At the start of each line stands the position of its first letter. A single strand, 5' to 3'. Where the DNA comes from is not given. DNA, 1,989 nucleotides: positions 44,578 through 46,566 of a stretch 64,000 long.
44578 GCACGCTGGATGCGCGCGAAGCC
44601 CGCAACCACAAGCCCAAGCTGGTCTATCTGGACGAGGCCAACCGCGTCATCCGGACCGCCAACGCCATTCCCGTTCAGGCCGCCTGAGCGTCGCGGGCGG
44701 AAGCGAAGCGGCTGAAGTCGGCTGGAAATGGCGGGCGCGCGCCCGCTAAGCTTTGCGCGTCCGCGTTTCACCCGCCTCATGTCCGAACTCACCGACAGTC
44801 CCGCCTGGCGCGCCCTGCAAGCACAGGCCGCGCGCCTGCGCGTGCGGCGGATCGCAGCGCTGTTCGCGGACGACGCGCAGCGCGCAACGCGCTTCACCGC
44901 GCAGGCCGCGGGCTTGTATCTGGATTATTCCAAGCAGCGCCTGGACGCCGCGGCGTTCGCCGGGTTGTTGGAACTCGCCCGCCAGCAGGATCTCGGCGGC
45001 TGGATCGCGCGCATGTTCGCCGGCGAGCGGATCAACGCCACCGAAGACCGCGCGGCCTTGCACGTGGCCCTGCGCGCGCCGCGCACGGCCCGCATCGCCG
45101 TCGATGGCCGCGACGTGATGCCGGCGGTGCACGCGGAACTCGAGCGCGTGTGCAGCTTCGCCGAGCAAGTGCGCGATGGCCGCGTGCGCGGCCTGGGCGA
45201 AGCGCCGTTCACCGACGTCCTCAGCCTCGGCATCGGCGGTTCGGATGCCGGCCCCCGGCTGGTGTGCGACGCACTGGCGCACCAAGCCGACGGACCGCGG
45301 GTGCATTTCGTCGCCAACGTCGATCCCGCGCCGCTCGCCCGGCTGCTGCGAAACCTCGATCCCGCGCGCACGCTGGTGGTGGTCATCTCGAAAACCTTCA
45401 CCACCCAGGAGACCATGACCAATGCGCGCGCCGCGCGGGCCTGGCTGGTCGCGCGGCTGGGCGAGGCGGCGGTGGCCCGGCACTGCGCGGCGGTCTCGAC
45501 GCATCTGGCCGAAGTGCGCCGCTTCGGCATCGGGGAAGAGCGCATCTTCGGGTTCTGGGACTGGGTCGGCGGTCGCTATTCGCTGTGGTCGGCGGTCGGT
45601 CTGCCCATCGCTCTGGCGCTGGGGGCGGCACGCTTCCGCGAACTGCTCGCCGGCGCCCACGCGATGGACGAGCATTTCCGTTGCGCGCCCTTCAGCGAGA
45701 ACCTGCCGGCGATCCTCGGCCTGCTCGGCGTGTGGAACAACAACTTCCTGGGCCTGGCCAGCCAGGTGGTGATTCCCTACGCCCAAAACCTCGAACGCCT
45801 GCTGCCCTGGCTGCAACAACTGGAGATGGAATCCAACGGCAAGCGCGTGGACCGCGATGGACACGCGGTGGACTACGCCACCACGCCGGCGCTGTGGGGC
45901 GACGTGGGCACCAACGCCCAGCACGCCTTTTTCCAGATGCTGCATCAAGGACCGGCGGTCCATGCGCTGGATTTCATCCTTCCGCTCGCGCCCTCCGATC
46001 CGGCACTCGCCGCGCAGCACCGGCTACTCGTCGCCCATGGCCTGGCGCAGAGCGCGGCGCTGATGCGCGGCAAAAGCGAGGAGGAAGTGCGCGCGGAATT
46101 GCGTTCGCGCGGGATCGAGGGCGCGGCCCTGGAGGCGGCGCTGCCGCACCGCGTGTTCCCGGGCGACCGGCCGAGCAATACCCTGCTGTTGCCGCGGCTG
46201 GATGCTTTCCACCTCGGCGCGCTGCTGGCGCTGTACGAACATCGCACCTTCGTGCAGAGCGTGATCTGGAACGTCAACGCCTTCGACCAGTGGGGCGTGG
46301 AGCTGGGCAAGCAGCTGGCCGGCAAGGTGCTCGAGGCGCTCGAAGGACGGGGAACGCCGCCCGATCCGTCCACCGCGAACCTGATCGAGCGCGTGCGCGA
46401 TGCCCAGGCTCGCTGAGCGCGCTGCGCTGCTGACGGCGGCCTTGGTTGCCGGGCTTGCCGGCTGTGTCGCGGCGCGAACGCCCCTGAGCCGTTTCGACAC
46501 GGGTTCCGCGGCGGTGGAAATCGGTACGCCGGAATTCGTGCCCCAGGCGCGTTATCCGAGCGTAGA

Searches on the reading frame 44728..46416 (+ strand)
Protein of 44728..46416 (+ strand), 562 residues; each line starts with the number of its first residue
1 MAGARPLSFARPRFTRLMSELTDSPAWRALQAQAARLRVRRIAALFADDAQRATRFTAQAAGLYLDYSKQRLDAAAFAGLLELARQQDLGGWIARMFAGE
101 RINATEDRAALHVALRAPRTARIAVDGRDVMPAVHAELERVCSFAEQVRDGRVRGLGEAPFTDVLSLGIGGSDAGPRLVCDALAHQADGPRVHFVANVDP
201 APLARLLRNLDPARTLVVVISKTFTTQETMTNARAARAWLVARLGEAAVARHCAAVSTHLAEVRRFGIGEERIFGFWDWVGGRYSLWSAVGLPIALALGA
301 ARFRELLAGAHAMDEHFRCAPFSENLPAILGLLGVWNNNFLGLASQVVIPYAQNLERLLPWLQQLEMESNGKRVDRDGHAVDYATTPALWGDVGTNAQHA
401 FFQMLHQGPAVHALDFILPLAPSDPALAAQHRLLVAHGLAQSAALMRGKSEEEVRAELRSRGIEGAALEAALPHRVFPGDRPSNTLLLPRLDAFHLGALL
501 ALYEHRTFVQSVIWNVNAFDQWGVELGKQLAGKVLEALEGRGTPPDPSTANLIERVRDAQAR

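Call 66: search_protein_families(library=pfam, proteins=[window:44728-46416:+], max_evalue=0.00001)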
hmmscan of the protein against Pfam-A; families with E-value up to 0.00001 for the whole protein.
window:44728-46416:+ (562 aa): 1 family
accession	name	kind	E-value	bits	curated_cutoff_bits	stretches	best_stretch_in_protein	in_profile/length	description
PF00342.24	PGI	-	1.2e-181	605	22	1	66-553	1-486/486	Phosphoglucose isomerase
